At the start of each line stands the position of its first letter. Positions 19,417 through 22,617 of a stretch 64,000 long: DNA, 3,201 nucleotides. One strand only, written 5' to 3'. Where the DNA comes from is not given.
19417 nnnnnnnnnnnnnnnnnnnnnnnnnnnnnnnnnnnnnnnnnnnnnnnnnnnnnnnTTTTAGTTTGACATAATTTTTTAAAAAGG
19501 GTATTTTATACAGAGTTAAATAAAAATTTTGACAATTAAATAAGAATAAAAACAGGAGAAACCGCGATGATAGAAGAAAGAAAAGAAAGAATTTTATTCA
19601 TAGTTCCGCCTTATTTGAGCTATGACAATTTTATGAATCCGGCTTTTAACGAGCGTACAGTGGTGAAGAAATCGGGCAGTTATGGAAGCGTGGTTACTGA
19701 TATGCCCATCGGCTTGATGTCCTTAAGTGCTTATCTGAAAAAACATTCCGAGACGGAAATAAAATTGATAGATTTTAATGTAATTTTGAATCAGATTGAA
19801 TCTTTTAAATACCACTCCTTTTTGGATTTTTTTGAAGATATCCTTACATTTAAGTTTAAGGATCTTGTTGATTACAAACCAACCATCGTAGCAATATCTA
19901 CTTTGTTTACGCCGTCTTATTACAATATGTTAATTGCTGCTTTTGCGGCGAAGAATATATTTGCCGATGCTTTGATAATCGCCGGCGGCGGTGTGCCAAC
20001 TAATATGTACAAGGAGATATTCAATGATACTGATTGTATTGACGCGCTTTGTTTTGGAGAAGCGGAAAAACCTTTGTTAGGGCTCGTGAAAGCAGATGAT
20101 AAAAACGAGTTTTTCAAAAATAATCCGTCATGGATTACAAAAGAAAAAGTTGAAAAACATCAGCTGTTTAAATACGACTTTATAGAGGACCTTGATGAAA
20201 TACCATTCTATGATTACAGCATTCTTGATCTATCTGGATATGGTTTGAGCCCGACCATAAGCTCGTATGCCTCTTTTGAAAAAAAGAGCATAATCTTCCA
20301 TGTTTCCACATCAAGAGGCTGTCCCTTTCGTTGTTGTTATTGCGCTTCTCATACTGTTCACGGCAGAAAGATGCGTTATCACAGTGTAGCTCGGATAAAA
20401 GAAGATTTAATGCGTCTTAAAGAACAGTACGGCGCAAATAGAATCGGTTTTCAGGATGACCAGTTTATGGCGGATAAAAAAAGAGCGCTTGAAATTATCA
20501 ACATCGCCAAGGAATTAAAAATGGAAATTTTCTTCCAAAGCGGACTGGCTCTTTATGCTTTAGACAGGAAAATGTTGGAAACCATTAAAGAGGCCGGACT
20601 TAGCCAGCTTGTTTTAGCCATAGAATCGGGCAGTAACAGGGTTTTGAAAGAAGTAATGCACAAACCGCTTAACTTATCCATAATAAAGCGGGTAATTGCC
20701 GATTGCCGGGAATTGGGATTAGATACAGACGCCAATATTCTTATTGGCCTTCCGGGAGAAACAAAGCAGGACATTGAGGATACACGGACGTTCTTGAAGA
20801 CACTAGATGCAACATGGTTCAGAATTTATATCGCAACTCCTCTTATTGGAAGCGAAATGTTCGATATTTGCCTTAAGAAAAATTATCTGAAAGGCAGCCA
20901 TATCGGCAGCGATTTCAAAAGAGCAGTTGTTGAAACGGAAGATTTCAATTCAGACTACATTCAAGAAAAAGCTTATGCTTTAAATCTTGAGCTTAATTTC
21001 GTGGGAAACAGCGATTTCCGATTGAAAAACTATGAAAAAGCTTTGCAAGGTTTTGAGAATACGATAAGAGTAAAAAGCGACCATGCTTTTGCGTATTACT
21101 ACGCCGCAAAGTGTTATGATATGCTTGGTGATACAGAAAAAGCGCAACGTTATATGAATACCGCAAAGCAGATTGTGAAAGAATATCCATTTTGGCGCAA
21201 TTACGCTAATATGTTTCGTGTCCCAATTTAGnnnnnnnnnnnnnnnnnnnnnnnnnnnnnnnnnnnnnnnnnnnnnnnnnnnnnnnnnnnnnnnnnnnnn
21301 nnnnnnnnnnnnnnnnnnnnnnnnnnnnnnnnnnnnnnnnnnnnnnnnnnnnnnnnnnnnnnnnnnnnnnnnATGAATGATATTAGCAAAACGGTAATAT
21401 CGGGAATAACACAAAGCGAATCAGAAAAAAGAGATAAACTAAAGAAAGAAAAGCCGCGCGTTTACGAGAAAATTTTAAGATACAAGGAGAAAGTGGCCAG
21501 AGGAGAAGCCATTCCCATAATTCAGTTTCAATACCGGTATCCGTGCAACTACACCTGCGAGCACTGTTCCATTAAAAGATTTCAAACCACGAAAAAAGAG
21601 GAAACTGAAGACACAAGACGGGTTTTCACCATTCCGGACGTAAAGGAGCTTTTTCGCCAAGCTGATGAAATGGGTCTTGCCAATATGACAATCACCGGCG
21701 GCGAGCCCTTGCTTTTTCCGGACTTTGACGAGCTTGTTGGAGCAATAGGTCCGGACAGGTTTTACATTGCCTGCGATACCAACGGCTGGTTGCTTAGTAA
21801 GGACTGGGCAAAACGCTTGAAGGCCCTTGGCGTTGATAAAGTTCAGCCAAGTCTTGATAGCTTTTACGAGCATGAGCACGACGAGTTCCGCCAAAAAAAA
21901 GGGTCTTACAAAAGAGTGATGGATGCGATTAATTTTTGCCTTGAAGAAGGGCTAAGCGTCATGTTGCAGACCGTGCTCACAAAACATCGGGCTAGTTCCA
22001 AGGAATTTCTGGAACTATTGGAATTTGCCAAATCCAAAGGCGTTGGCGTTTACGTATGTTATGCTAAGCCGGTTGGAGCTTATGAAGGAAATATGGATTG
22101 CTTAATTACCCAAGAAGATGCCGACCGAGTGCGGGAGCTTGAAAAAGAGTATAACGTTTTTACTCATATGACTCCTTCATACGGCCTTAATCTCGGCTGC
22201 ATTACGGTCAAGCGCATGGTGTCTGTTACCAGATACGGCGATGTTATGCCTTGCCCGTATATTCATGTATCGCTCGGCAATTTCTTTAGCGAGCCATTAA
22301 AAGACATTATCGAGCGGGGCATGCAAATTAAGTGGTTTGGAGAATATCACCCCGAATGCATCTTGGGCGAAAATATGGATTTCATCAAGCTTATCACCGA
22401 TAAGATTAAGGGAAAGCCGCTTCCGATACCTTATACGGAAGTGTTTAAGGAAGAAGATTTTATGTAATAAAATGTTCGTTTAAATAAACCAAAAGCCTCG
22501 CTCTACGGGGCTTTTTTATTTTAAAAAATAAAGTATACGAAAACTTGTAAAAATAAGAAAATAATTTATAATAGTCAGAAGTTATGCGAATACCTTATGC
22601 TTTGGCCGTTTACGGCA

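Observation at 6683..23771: Nucleotide-sugar tailoring block with four radical-SAM enzymes does not match a pathway I can name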

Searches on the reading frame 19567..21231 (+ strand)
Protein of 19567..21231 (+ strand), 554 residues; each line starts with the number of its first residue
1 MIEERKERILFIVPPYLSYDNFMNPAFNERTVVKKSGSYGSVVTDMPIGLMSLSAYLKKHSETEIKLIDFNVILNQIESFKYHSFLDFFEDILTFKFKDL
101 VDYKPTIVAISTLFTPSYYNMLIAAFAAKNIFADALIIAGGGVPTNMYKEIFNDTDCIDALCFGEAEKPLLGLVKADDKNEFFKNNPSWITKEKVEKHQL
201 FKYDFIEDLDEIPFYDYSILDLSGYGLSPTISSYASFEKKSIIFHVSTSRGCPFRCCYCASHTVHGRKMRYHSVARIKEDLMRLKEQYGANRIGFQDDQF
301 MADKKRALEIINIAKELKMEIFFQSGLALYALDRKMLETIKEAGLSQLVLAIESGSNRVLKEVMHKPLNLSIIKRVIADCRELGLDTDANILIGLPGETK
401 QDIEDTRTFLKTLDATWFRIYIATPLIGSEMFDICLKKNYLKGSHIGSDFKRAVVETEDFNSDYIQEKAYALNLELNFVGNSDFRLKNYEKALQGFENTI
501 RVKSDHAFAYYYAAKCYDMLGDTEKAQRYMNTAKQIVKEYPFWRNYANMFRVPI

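Call 4: search_protein_families(library=pfam, proteins=[window:19567-21231:+], max_evalue=0.01)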
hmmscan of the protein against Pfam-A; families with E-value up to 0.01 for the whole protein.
window:19567-21231:+ (554 aa): 8 families
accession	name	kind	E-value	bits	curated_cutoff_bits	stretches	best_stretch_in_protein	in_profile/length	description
PF04055.27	Radical_SAM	-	5.2e-23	82.5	29.5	1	246-410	1-166/166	Radical SAM superfamily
PF02310.24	B12-binding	-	1.1e-10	41.9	32.1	1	47-172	14-119/121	B12 binding domain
PF07719.23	TPR_2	-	7.9e-06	26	27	1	507-536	1-30/34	Tetratricopeptide repeat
PF13424.12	TPR_12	-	2.5e-05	24.8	30.1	1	476-537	7-75/77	Tetratricopeptide repeat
PF13174.12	TPR_6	-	0.00064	20.6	26.3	1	509-541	2-31/33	Tetratricopeptide repeat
PF13431.12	TPR_17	-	0.0022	18.5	24.4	0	499-527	5-33/34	Tetratricopeptide repeat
PF14559.12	TPR_19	-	0.0064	17.2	25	0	487-534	5-52/68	Tetratricopeptide repeat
PF00515.34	TPR_1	-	0.0095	16.2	27.8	0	507-529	1-23/34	Tetratricopeptide repeat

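Call 6: search_protein_families(library=ncbifam, proteins=[window:19567-21231:+], max_evalue=0.001)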
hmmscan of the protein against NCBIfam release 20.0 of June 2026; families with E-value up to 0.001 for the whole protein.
window:19567-21231:+ (554 aa): 32 families (the best 25 are shown)
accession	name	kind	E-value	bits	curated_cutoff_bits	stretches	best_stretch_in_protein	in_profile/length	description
NF038361.1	rSAM_Sden_1168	equivalog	2.3e-41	142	575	1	47-438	85-476/560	Sden_1168 family B12-binding radical SAM P-methyltransferase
TIGR03471.1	HpnJ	equivalog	1.7e-38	132.7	577.6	1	115-446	78-398/472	hopanoid biosynthesis associated radical SAM protein HpnJ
NF050148.1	rSAM_ApyD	equivalog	7.5e-32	110.5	750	1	48-410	26-363/645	RiPP biosynthesis radical SAM protein ApyD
TIGR02026.1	BchE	equivalog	7.6e-27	94.3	481.35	1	98-462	57-413/497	magnesium-protoporphyrin IX monomethyl ester anaerobic oxidative cyclase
TIGR04479.1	bcpD_PhpK_rSAM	subfamily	4.7e-26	91.2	600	1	233-420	229-416/504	PhpK family radical SAM P-methyltransferase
NF033070.1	rSAM_AprD4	equivalog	1.7e-25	89.8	500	1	147-479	116-433/456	AprD4 family radical SAM diol-dehydratase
TIGR03975.1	rSAM_ocin_1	subfamily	4.3e-24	85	281.85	1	88-413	112-430/606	RiPP maturation radical SAM C-methyltransferase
TIGR04072.2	rSAM_ladder_B12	equivalog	6.9e-24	84.3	360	1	237-423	174-359/443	lipid biosynthesis B12-binding/radical SAM protein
TIGR04013.1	B12_SAM_MJ_1487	hypoth_equivalog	9.6e-23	80.6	251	1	104-430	42-352/382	TIGR04013 family B12-binding domain/radical SAM domain-containing protein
TIGR04014.1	B12_SAM_MJ_0865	equivalog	2.1e-20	73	360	1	245-439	162-362/434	methyl-coenzyme M reductase glutamine C-methyltransferase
TIGR04385.1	B12_rSAM_cofa1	equivalog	2.1e-18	66.8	450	1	46-413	19-364/438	B12 lower ligand biosynthesis radical SAM protein BzaD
NF040542.1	rSAM_RCCLKC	equivalog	6.6e-16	58.5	450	1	106-412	50-349/423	arsinothricin biosynthesis radical SAM protein ArsL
TIGR04367.1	HpnR_B12_rSAM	equivalog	1.1e-15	57.2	650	1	97-435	53-373/490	hopanoid C-3 methylase HpnR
NF045585.1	rSAM_slr0320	equivalog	1.3e-15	56.9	775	1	128-384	132-375/511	photosystem II high light acclimation radical SAM protein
NF033712.0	B12_rSAM_KedN5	subfamily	1.7e-15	56.3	700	1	100-401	58-358/624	KedN5 family methylcobalamin-dependent radical SAM C-methyltransferase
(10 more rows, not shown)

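Call 11: find_encoding_contigs(protein=window:19567-21231:+, flank=10000, max_places=6)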
Protein window:19567-21231:+ (554 aa): 6 contigs read that carry it; 2 places shown.
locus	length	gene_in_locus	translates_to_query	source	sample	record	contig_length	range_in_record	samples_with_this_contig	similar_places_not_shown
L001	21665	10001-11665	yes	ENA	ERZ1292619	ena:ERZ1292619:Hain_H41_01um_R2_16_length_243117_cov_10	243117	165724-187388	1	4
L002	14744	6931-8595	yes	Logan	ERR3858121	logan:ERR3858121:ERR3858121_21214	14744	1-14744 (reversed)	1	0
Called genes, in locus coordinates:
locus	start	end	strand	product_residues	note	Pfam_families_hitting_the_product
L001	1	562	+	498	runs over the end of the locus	PF03102:NeuB, PF07883:Cupin_2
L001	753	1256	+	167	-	PF00293:NUDIX (weak)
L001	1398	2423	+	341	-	PF04055:Radical_SAM, PF13186:SPASM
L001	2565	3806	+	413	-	PF04055:Radical_SAM (weak)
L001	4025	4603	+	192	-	-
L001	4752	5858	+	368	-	PF00535:Glycos_transf_2, PF10111:Glyco_tranf_2_2, PF13641:Glyco_tranf_2_3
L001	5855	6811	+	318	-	PF01370:Epimerase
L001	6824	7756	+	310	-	PF08282:Hydrolase_3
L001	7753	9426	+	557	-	PF02776:TPP_enzyme_N, PF00205:TPP_enzyme_M, PF02775:TPP_enzyme_C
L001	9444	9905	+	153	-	PF00293:NUDIX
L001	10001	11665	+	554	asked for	PF02310:B12-binding, PF04055:Radical_SAM, PF07719:TPR_2 (faint), PF13424:TPR_12 (faint)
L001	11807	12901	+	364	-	PF13186:SPASM (faint), PF04055:Radical_SAM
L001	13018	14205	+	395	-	PF00155:Aminotran_1_2, PF01041:DegT_DnrJ_EryC1, PF01053:Cys_Met_Meta_PP (weak), PF01212:Beta_elim_lyase (weak)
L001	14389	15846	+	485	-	PF01943:Polysacc_synt, PF03023:MurJ, PF13440:Polysacc_synt_3, PF01554:MatE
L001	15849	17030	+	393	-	PF13439:Glyco_transf_4, PF13579:Glyco_trans_4_4, PF20706:GT4-conflict, PF00534:Glycos_transf_1, PF13692:Glyco_trans_1_4, PF13524:Glyco_trans_1_2 (weak)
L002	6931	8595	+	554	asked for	PF02310:B12-binding, PF04055:Radical_SAM, PF07719:TPR_2 (faint), PF13424:TPR_12 (faint)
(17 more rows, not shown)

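Call 15: search_solved_structures(query=window:19567-21231:+, max_evalue=0.01)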
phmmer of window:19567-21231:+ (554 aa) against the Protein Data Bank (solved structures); distinct sequences matched with E-value up to 0.01: 13.
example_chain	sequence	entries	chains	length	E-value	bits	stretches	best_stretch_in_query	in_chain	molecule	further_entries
6fd2_B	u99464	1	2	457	7.1e-20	74.4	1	243-463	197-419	Putative apramycin biosynthetic oxidoreductase 4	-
7o1p_A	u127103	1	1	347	1.3e-09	40.5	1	246-416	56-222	[FeFe] hydrogenase maturase subunit HydE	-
3ciw_A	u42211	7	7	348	1.3e-09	40.5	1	246-416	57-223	FeFe-Hydrogenase maturase | [FeFe] hydrogenase maturase subunit HydE | Biotin synthetase, putative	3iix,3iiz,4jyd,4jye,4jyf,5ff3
3cix_A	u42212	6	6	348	1.3e-09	40.5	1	246-416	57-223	FeFe-Hydrogenase maturase | [FeFe] hydrogenase maturase subunit HydE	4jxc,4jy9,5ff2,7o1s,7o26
7o1o_A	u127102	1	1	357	1.4e-09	40.4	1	246-416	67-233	[FeFe] hydrogenase maturase subunit HydE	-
8qmk_A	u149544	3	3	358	1.4e-09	40.4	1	246-416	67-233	[FeFe] hydrogenase maturase subunit HydE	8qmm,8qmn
5fep_A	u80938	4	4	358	1.4e-09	40.4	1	246-416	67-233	[FeFe] hydrogenase maturase subunit HydE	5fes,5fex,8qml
5few_A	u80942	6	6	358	1.4e-09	40.4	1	246-416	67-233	[FeFe] hydrogenase maturase subunit HydE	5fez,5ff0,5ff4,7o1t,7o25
4jy8_A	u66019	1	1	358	1.4e-09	40.4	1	246-416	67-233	FEFE-HYDROGENASE MATURASE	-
9ccb_A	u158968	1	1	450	2.4e-09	39.7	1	243-433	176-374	Radical SAM core domain-containing protein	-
2qgq_A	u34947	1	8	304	7.2e-05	24.9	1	245-425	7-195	Protein TM_1862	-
4jc0_A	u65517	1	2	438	0.00013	24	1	245-424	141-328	Ribosomal protein S12 methylthiotransferase RimO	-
6wte_A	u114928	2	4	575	0.0058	18.6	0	374-417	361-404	B12-binding domain-containing protein | Tryptophan-C2-methyltransferase containing B12-binding domain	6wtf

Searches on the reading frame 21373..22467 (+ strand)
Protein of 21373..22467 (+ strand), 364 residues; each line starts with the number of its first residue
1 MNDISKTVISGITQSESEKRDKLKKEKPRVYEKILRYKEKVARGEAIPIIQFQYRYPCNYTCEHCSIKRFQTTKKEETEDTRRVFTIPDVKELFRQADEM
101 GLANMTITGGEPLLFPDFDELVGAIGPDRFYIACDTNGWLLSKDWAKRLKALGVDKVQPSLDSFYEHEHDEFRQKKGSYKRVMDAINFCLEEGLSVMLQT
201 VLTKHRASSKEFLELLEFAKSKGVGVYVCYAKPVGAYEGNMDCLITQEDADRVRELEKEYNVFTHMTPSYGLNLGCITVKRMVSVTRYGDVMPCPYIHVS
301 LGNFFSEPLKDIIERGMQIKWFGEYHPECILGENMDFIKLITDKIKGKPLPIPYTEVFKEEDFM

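Call 4: search_protein_families(library=pfam, proteins=[window:21373-22467:+], max_evalue=0.01)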
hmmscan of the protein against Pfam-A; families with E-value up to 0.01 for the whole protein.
window:21373-22467:+ (364 aa): 3 families
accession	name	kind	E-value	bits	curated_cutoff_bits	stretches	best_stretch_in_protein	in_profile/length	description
PF04055.27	Radical_SAM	-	2.8e-25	89.8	29.5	1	58-218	7-165/166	Radical SAM superfamily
PF13186.11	SPASM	-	1.5e-05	25.6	21.5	1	276-323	1-52/67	Iron-sulfur cluster-binding domain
PF13353.11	Fer4_12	-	0.004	17.9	22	1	57-118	14-67/137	4Fe-4S single cluster domain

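Call 6: search_protein_families(library=ncbifam, proteins=[window:21373-22467:+], max_evalue=0.001)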
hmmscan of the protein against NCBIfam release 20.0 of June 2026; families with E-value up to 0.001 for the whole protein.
window:21373-22467:+ (364 aa): 52 families (the best 25 are shown)
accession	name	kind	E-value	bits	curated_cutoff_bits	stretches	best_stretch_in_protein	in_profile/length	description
TIGR02666.1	moaA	equivalog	1.3e-25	90.1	284.05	1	58-257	20-217/336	GTP 3',8-cyclase MoaA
TIGR04055.1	rSAM_NirJ2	equivalog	9.6e-25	87.8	500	1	52-314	4-274/326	putative heme d1 biosynthesis radical SAM protein NirJ2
TIGR04545.1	rSAM_ahbD_hemeb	equivalog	2.2e-24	86.5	500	1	52-254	4-198/339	heme b synthase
TIGR02668.1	moaA_archaeal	equivalog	6.1e-23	81.3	325.25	1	56-235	18-190/303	GTP 3',8-cyclase MoaA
TIGR04303.1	GeoRSP_rSAM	equivalog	9.1e-22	78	400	1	50-225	7-170/325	GeoRSP system radical SAM/SPASM protein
TIGR04251.1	SCM_rSAM_ScmF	equivalog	2e-21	76.8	400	1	50-223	6-173/353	SynChlorMet cassette radical SAM/SPASM protein ScmF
TIGR04051.1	rSAM_NirJ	equivalog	3.2e-21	75.7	515.45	1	52-225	6-169/354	heme d1 biosynthesis radical SAM protein NirJ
TIGR04054.1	rSAM_NirJ1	equivalog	4.1e-21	75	650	1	38-234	26-211/387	putative heme d1 biosynthesis radical SAM protein NirJ1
NF049973.1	radical_Rv1681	equivalog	7.7e-20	71.1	380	1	56-217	80-235/326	Rv1681 family radical SAM protein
NF001199.0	PRK00164.2-1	equivalog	1.8e-19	70.1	231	1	57-224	21-180/308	GTP 3',8-cyclase MoaA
TIGR04053.2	TIGR04053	equivalog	6.1e-19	68.5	395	1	57-236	17-191/366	TIGR04053 family radical SAM/SPASM domain-containing protein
TIGR04546.1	rSAM_ahbC_deAc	equivalog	1.2e-18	67.1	650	1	48-236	39-216/390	12,18-didecarboxysiroheme deacetylase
TIGR04347.1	pseudo_SAM_Halo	equivalog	4.2e-18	65.8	525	1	46-241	36-221/390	TIGR04347 family pseudo-SAM/SPASM protein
TIGR03962.1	mycofact_rSAM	equivalog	1.3e-17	64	265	1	39-296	2-261/339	mycofactocin radical SAM maturase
TIGR04103.1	rSAM_nif11_3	equivalog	2.5e-17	62.6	725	1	57-245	14-192/412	nif11-class peptide radical SAM maturase 3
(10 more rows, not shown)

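Call 16: search_solved_structures(query=window:21373-22467:+, max_evalue=0.01)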
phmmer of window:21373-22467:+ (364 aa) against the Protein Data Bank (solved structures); distinct sequences matched with E-value up to 0.01: 12.
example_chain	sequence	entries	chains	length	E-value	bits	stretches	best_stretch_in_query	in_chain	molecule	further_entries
1tv7_A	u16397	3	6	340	4e-11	45.6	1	44-239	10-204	Molybdenum cofactor biosynthesis protein A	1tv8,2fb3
2fb2_A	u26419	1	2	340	6.1e-11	45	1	47-239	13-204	Molybdenum cofactor biosynthesis protein A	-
9dfu_A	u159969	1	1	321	1.3e-08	37.4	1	47-263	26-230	Radical SAM core domain-containing protein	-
9dfn_A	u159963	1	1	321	2.8e-08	36.3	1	50-263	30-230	Radical SAM core domain-containing protein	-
6efn_A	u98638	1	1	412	5.4e-08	35.3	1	53-227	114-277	Sporulation killing factor maturation protein SkfB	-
7vob_C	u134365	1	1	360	6.2e-08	35.1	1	78-208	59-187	Cytosylglucuronate decarboxylase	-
7voc_C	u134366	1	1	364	6.4e-08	35.1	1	78-208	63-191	Cytosylglucuronate decarboxylase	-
5v1q_A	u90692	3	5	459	0.00066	21.9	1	31-149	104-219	Radical SAM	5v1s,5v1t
7n7i_A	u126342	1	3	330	0.00072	21.8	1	40-206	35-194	Viperin-like enzyme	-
6b4c_A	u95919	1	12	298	0.0011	21.2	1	43-206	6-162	Viperin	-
9dgw_A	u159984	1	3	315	0.0021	20.3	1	48-206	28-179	Radical SAM core domain-containing protein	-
9dfw_A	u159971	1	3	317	0.0021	20.2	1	48-206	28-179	Radical SAM core domain-containing protein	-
